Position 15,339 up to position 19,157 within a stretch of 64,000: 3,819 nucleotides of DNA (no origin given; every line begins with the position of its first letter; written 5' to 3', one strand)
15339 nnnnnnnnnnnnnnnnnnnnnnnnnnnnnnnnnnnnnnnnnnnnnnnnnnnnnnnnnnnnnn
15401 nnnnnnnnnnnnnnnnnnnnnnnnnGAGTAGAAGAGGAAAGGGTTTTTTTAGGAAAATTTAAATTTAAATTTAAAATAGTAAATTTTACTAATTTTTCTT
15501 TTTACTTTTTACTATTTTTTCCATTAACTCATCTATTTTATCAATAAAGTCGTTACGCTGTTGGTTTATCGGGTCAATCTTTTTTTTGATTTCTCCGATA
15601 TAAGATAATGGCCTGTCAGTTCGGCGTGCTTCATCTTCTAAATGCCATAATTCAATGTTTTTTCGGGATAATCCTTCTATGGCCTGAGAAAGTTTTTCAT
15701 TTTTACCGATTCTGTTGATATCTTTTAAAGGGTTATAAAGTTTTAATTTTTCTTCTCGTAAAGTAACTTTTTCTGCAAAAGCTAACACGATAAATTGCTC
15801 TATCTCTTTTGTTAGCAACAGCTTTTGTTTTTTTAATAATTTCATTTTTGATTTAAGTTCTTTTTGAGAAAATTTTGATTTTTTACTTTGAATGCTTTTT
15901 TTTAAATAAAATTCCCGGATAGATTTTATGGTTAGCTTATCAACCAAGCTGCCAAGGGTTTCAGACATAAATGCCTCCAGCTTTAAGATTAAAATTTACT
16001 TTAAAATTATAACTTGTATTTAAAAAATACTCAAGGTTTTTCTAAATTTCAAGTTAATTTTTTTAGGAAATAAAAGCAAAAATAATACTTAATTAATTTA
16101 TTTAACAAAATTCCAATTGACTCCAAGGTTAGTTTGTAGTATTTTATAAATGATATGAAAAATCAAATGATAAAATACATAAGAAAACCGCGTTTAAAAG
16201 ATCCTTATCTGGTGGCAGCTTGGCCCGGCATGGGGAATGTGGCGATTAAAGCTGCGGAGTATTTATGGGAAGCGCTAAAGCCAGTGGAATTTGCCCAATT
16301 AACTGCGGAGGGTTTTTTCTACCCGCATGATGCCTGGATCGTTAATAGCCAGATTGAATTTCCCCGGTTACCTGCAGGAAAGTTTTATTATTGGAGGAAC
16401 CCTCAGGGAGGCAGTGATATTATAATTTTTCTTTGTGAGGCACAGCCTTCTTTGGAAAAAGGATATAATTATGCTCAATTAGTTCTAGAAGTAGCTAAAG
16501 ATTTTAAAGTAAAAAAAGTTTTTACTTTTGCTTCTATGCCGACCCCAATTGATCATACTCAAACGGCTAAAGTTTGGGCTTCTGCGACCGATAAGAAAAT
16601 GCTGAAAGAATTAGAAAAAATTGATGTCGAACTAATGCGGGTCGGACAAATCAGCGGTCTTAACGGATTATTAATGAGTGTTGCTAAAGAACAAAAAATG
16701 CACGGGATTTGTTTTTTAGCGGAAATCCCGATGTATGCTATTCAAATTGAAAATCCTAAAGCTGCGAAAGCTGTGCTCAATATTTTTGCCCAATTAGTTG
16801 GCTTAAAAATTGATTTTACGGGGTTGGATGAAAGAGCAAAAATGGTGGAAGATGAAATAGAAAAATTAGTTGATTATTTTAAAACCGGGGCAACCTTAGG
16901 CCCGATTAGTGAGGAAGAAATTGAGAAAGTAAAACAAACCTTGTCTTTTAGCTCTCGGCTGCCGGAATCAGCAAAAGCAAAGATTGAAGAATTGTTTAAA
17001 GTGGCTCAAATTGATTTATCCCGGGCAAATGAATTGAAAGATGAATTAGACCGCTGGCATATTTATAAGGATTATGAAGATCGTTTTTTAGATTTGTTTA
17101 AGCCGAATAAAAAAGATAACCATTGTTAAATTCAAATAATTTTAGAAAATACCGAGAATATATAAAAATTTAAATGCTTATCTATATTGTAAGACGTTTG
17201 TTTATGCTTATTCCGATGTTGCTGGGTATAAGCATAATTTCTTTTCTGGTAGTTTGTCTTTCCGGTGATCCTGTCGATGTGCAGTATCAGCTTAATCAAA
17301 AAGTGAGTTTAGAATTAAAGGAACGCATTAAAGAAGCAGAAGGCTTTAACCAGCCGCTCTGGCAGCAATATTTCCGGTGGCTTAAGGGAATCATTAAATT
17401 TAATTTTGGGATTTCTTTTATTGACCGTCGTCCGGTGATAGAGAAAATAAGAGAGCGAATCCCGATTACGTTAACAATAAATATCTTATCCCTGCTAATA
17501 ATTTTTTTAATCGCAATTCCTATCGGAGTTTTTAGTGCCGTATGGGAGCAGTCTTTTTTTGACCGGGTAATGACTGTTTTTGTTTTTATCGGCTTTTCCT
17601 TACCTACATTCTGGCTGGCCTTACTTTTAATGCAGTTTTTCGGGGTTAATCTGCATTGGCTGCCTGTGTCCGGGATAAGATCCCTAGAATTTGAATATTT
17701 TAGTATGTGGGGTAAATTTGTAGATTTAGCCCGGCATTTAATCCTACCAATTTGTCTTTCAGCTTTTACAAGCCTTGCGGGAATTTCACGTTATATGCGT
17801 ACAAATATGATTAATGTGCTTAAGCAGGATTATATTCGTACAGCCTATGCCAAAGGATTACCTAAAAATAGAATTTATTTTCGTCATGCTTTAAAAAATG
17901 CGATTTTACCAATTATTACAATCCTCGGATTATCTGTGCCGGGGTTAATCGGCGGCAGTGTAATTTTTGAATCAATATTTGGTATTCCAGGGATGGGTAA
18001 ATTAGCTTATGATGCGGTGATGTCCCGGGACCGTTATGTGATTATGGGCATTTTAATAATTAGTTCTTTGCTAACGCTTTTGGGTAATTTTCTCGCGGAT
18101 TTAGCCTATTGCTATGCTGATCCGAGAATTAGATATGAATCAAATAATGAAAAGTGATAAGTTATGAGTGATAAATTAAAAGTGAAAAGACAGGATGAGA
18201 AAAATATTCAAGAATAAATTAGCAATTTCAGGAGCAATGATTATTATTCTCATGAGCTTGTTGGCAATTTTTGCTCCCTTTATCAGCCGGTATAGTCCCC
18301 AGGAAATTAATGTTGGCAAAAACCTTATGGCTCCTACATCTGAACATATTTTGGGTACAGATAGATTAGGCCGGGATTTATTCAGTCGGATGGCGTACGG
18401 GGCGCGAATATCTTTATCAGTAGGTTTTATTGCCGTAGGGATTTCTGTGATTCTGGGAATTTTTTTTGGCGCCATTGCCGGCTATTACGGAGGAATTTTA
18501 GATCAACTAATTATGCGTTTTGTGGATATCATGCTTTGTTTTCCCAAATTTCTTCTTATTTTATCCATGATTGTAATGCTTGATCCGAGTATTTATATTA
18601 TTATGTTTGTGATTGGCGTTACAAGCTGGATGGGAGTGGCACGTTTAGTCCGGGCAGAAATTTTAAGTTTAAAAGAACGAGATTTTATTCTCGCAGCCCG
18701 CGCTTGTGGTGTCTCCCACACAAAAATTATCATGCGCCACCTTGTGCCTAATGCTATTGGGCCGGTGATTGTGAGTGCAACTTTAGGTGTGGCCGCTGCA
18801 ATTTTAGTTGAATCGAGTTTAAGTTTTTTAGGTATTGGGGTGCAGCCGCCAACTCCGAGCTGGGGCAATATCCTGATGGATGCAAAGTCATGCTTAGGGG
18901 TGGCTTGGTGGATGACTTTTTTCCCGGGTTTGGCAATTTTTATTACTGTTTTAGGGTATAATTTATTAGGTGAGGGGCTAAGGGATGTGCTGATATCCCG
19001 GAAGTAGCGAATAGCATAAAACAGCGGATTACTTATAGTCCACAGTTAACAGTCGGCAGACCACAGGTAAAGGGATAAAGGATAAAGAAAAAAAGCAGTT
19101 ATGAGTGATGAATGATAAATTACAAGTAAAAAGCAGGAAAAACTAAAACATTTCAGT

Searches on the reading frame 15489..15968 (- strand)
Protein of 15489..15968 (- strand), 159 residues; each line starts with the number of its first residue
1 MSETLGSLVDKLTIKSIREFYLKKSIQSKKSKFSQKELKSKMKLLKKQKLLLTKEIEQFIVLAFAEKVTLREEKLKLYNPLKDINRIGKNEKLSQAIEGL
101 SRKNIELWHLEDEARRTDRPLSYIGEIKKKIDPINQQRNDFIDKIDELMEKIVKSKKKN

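Call 53: search_protein_families(library=pfam, proteins=[window:15489-15968:-], max_evalue=0.000001)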
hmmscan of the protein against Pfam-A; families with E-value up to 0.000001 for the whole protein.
window:15489-15968:- (159 aa): 1 family
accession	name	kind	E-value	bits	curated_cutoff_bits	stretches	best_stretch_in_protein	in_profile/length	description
PF14063.11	DUF4254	-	2.4e-19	70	27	1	96-155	3-62/144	Protein of unknown function (DUF4254)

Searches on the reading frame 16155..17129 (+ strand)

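Call 53: search_protein_families(library=pfam, proteins=[window:16155-17129:+], max_evalue=0.000001)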
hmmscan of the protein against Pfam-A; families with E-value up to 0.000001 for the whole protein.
window:16155-17129:+ (324 aa): 1 family
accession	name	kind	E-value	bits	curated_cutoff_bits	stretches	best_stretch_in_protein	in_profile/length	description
PF09754.15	PAC2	-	6.6e-40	137.6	25.8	1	19-239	1-215/215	PAC2 family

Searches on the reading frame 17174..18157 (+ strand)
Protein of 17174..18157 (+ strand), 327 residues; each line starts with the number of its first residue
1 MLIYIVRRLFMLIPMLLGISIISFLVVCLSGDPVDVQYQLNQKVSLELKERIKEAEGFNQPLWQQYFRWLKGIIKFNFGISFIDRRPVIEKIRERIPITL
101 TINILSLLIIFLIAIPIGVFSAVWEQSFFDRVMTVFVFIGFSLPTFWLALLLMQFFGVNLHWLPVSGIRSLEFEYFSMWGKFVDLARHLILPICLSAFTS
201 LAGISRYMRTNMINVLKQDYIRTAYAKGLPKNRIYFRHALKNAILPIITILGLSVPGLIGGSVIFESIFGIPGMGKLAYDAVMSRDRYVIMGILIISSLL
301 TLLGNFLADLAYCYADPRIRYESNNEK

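Call 53: search_protein_families(library=pfam, proteins=[window:17174-18157:+], max_evalue=0.000001)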
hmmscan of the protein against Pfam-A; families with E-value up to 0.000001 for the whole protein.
window:17174-18157:+ (327 aa): 2 families
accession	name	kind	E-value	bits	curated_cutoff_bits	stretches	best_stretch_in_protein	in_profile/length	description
PF00528.27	BPD_transp_1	-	5.4e-40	137.5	26.4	1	114-320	1-183/184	Binding-protein-dependent transport system inner membrane component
PF19300.4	BPD_transp_1_N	-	4.5e-10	40.1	23.8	1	1-102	1-113/114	Binding-prot-dependent transport system membrane comp, N-term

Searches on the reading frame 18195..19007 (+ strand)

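Call 53: search_protein_families(library=pfam, proteins=[window:18195-19007:+], max_evalue=0.000001)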
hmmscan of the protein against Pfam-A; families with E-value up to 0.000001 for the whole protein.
window:18195-19007:+ (270 aa): 2 families
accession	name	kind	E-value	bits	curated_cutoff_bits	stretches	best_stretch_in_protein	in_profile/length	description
PF00528.27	BPD_transp_1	-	1.9e-27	96.6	26.4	1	88-269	1-181/184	Binding-protein-dependent transport system inner membrane component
PF12911.12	OppC_N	-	2.8e-11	43.6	23.9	1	2-47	8-53/53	N-terminal TM domain of oligopeptide transport permease C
